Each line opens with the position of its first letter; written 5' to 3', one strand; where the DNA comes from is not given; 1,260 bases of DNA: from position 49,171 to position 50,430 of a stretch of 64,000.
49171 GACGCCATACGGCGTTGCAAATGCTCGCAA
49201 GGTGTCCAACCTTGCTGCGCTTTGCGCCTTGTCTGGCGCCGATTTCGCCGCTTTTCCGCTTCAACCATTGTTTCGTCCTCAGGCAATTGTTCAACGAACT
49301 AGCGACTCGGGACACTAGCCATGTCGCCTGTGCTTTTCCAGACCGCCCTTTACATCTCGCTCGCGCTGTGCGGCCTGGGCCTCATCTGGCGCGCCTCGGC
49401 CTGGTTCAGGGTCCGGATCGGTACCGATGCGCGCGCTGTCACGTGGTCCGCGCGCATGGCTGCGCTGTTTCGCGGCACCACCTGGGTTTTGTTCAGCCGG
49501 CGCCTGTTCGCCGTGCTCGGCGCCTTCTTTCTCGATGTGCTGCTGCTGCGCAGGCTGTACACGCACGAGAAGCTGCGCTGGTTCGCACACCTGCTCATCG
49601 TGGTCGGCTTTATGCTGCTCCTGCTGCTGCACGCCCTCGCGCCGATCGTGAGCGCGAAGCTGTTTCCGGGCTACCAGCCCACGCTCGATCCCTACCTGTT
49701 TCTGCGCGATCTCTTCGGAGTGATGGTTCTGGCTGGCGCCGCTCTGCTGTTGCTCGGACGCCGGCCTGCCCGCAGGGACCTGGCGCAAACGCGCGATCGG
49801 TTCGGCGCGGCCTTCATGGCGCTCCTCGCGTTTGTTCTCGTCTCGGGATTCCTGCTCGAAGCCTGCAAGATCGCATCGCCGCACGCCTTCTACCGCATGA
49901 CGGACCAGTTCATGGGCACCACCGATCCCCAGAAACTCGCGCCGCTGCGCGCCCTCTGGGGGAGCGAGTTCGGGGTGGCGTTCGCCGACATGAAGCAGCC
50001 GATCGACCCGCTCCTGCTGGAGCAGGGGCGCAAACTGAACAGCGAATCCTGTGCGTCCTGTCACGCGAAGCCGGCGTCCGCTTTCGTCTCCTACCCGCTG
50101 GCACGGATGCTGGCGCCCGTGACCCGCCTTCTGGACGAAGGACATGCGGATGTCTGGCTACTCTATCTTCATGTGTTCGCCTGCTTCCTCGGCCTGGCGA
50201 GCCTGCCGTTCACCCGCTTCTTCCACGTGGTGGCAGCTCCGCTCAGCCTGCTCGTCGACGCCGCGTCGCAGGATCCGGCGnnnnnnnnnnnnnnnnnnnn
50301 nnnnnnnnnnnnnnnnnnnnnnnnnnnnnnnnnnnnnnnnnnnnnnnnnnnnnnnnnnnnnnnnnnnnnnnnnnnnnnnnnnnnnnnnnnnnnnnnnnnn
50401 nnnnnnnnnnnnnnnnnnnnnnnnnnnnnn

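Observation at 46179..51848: GlpA-GlpB with GlpC replaced by a DsrMK/HdrED-like pair (polytopic haem-b-like Fe-S fusion + separate CCG protein)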

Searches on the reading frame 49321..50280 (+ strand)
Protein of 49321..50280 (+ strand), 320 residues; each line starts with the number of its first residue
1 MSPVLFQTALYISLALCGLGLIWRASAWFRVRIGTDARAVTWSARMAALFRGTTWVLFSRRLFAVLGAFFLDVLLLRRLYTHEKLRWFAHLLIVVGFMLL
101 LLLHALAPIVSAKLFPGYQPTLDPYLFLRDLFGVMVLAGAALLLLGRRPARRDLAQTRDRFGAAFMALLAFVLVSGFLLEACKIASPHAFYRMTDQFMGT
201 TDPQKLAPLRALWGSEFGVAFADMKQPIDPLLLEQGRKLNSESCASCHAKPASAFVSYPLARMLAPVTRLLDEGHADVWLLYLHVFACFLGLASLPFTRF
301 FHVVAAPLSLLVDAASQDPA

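Call 57: search_protein_representatives(alignment_id=A2)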
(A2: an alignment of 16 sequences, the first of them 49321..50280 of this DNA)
Query: 16 sequences, 315 profile positions. Proteins with E-value up to 0.001 (for the whole library): 1170; up to 1e-10: 456; up to 1e-30: 167. The best 150 are listed.
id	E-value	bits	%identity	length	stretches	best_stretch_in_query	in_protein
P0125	7.5e-129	445.9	-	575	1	1-314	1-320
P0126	1.7e-109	382.3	-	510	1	5-314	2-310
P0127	5.1e-107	374.2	-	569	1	5-314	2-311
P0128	5.6e-107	374.0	-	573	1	6-314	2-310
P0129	1.7e-103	362.6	-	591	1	5-314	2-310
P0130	8.5e-103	360.3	-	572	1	1-314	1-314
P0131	2.0e-102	359.1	-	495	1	6-314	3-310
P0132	4.0e-102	358.1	-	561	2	2-314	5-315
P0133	6.0e-101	354.2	-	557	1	8-313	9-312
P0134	2.0e-100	352.5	-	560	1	6-314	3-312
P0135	1.6e-99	349.5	-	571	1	1-314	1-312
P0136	1.9e-98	346.0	-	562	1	5-315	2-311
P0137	2.0e-98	346.0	-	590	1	5-314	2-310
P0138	1.9e-97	342.7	-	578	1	23-314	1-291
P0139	1.6e-96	339.7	-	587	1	5-314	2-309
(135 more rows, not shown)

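Call 86: search_solved_structures(query=A2, max_evalue=10, show_alignments=4)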
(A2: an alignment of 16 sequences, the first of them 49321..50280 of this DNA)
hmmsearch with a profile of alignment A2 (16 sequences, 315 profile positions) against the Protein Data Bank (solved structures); distinct sequences matched with E-value up to 10: 28.
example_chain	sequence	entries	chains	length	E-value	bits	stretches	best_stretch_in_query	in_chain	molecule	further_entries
1y5l_C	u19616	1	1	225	0.05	16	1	279-311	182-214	Respiratory nitrate reductase 1 gamma chain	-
9ojn_A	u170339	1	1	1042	0.11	14.9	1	62-152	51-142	Iron-sulfur-binding reductase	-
1q16_C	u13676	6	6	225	0.13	14.6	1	279-311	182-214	Respiratory nitrate reductase 1 gamma chain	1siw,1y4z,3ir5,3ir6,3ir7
1y5i_C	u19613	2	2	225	0.14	14.6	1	279-311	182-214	Respiratory nitrate reductase 1 gamma chain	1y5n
9wcx_U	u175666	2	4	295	0.19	14.2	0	226-250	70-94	Cytochrome bc1 complex cytochrome c subunit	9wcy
3mk7_C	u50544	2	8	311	0.19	14.1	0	224-257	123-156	Cytochrome c oxidase, cbb3-type, subunit P | Cbb3-type cytochrome c oxidase subunit CcoP1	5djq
6hwh_M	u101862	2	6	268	0.2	14.1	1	226-250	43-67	Cytochrome bc1 complex cytochrome c subunit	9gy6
8ovc_O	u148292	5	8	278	0.22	13.9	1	226-250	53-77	Cytochrome bc1 complex cytochrome c subunit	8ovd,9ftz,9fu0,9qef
6adq_C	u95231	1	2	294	0.22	13.9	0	226-250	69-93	Cytochrome bc1 complex cytochrome c subunit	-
3vrd_A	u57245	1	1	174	0.23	13.9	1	220-251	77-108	Flavocytochrome c heme subunit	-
3egw_C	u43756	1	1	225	0.23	13.9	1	279-311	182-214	Respiratory nitrate reductase 1 gamma chain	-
7q21_C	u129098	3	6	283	0.37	13.2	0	225-249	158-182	Cytochrome bc1 complex cytochrome c subunit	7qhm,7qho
2yev_B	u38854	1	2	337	0.49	12.8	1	214-252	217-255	CYTOCHROME C OXIDASE SUBUNIT 2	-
7rh5_O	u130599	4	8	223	0.69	12.3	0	230-250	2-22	Cytochrome bc1 complex cytochrome c subunit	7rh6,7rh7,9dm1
6xkx_p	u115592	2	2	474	0.71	12.3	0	226-256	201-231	Cbb3-type cytochrome c oxidase subunit CcoP,Cytochrome c-type cyt cy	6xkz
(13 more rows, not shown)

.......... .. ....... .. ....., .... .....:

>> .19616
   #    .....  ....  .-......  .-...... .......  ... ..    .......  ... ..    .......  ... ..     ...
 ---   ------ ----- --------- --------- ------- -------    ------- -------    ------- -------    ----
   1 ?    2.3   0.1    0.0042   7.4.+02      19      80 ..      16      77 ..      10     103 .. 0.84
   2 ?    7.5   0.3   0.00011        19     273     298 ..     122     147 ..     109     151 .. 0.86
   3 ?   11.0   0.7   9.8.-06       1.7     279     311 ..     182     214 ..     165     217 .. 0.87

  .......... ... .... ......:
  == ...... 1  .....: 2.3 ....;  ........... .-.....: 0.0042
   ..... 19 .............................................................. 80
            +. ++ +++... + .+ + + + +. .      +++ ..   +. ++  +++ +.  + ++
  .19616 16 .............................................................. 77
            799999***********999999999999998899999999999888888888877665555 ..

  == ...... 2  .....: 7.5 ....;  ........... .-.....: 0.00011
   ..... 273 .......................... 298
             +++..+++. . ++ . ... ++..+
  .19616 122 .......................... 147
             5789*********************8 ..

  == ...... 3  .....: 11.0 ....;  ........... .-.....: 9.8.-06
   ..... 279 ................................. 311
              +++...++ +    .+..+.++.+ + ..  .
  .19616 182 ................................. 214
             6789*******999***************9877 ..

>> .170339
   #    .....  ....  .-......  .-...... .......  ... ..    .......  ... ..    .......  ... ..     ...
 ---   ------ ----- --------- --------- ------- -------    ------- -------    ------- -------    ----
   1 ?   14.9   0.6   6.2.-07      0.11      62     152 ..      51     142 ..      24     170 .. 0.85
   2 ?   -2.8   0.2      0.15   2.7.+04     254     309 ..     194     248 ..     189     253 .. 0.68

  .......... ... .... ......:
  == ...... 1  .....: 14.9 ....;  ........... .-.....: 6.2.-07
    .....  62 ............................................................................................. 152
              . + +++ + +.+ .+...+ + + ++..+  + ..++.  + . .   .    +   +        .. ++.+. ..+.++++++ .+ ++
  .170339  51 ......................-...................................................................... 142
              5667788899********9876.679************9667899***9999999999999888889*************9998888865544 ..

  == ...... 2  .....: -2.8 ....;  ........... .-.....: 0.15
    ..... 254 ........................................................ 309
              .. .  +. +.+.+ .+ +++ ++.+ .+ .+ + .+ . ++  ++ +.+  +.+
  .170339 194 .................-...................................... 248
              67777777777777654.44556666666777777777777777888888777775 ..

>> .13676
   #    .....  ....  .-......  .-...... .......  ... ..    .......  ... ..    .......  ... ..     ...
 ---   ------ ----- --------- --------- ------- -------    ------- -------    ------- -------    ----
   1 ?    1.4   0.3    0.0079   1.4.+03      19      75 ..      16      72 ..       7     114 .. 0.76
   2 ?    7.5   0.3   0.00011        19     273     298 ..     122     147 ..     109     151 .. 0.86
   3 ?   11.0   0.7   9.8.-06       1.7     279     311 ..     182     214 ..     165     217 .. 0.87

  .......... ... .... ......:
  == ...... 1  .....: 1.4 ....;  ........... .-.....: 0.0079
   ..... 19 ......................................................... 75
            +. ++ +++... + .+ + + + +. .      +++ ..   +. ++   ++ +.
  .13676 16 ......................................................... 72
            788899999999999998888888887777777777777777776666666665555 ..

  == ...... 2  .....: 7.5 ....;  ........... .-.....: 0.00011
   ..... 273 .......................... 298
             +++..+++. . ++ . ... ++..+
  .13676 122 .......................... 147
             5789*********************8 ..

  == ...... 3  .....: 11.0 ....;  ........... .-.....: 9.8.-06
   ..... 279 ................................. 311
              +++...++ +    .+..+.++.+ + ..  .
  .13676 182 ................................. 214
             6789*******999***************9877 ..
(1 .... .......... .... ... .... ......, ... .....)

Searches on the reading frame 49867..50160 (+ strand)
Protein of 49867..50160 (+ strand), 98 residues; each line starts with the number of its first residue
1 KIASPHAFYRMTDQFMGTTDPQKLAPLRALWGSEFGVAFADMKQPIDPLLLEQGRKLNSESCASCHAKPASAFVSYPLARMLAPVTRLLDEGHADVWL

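Call 74: predict_structure(alignment_id=A3)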
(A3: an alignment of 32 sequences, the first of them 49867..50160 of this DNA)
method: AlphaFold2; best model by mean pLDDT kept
length: 98 residues; sequences in the alignment: 32
mean_pLDDT: 81.4   pTM: 0.67
mean pLDDT of the five models: 81.4, 78.7, 78.0, 75.8, 73.6
residues with pLDDT >= 90: 45; 70-90: 20; 50-70: 29; < 50: 4
segments of 3 or more residues with pLDDT < 50: 71-73
pLDDT, mean of each block of 10 residues (from residue 1): 88 94 95 89 91 93 76 56 67 60
secondary structure, 60 per line:
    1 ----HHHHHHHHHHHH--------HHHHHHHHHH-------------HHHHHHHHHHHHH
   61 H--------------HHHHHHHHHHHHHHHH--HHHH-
elements in order: H5-16 H25-34 H48-61 H76-91 H94-97

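Call 76: fold_search(model_id=the predicted structure, library=pdb)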
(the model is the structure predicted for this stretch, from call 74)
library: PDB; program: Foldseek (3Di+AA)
matches with E <= 10: 8; with E <= 0.001: 0
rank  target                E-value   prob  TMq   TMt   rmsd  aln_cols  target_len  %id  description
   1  1vq1_A                5.5e+00  0.04  0.23  0.11   7.5        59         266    8  Crystal structure of N5-glutamine methyltransferase, HemK(EC 2.1.1.-) (TM0488) from Thermotoga maritima at 2.80 A reso (released 2005-02-01)
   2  9eio_A                6.7e+00  0.02  0.21  0.07  12.8        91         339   12  Cryo-EM structure of the mutant KCa2.2_F244S channel (released 2025-04-23)
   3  1vq1_B                8.7e+00  0.03  0.23  0.11   7.5        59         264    8  Crystal structure of N5-glutamine methyltransferase, HemK(EC 2.1.1.-) (TM0488) from Thermotoga maritima at 2.80 A reso (released 2005-02-01)
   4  1sg9_A                8.7e+00  0.02  0.22  0.11   7.6        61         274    8  Crystal structure of Thermotoga maritima protein HEMK, an N5-glutamine methyltransferase (released 2004-08-17)
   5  8oyy_B                8.7e+00  0.02  0.18  0.09  13.4        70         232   17  De novo designed soluble GPCR-like fold GLF_32 (released 2023-10-18)
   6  7qtx_A                9.2e+00  0.02  0.17  0.14   8.6        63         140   16  Kaposi sarcoma associated herpes virus (KSHV) encoded apoptosis inhibitor, KsBcl-2 in complex with Puma BH3 (released 2022-11-23)
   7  9oge_B                9.2e+00  0.01  0.20  0.12   9.7        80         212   16  Cryo-EM structure of human exportin-1 conjugated with KPT-127 and bound to human ASB8-ELOB/C (released 2025-11-26)
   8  5my1_Z                9.9e+00  0.01  0.18  0.21  12.4        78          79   13  E. coli expressome (released 2017-04-26)
